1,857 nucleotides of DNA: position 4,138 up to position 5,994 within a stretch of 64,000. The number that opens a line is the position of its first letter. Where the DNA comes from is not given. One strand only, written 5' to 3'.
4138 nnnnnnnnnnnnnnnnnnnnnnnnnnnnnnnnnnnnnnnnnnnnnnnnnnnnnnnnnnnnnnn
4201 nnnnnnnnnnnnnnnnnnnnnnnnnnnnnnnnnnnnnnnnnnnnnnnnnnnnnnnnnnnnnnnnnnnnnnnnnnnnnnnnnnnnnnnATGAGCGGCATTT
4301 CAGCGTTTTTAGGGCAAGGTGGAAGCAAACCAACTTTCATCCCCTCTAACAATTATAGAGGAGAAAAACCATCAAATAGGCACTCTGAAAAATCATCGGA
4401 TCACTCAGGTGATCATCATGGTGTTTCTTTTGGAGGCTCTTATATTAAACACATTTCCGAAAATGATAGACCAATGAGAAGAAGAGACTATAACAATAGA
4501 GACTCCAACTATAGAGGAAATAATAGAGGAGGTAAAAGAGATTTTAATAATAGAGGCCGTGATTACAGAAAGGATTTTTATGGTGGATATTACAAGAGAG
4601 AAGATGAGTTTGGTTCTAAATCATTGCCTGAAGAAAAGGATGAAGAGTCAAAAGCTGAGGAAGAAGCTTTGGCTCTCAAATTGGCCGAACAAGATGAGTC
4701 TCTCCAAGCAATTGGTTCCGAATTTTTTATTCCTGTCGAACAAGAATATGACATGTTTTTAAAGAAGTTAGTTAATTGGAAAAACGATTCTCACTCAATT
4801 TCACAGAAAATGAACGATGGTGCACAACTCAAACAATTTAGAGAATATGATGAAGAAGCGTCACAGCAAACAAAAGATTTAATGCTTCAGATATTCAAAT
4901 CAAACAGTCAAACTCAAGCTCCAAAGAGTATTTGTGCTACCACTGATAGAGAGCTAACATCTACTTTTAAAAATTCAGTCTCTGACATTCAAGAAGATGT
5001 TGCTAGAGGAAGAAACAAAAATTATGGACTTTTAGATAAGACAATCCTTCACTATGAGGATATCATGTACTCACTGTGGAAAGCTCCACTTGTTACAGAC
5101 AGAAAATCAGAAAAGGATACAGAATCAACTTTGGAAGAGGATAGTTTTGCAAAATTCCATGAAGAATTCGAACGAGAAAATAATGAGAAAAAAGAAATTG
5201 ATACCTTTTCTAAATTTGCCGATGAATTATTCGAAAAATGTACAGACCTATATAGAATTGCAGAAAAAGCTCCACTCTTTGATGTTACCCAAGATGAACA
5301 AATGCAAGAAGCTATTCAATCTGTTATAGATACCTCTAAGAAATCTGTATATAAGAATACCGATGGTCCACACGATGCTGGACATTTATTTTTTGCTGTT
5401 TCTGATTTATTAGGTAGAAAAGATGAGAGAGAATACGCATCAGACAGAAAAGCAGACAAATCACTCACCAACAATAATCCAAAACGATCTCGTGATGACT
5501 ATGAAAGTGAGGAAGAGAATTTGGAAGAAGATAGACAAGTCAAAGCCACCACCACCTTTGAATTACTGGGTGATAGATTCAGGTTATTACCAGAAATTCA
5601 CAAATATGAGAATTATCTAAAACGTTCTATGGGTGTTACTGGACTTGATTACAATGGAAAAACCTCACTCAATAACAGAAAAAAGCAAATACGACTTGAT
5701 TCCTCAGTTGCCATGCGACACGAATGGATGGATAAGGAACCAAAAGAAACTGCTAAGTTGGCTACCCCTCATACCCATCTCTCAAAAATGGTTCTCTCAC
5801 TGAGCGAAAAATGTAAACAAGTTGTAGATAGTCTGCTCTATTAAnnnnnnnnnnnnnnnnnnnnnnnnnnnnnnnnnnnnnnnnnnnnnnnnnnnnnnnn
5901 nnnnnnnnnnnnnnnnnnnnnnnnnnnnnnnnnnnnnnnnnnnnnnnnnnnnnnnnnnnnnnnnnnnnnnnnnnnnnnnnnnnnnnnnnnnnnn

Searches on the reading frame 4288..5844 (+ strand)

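Call 36: search_protein_families(library=pfam, proteins=[window:4288-5844:+], max_evalue=0.00001)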
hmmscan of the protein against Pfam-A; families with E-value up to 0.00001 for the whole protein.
window:4288-5844:+ (518 aa): 0 families

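Call 54: search_protein_families(library=pfam, proteins=[window:4288-5844:+], max_evalue=1)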
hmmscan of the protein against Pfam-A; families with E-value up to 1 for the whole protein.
window:4288-5844:+ (518 aa): 2 families
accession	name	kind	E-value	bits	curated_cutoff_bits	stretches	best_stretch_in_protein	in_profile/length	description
PF04557.20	tRNA_synt_1c_R2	-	0.059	14.6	25.1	1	371-427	9-66/94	Glutaminyl-tRNA synthetase, non-specific RNA binding region part 2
PF02637.23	GatB_Yqey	-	0.065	13.5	27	1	308-364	63-119/148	GatB domain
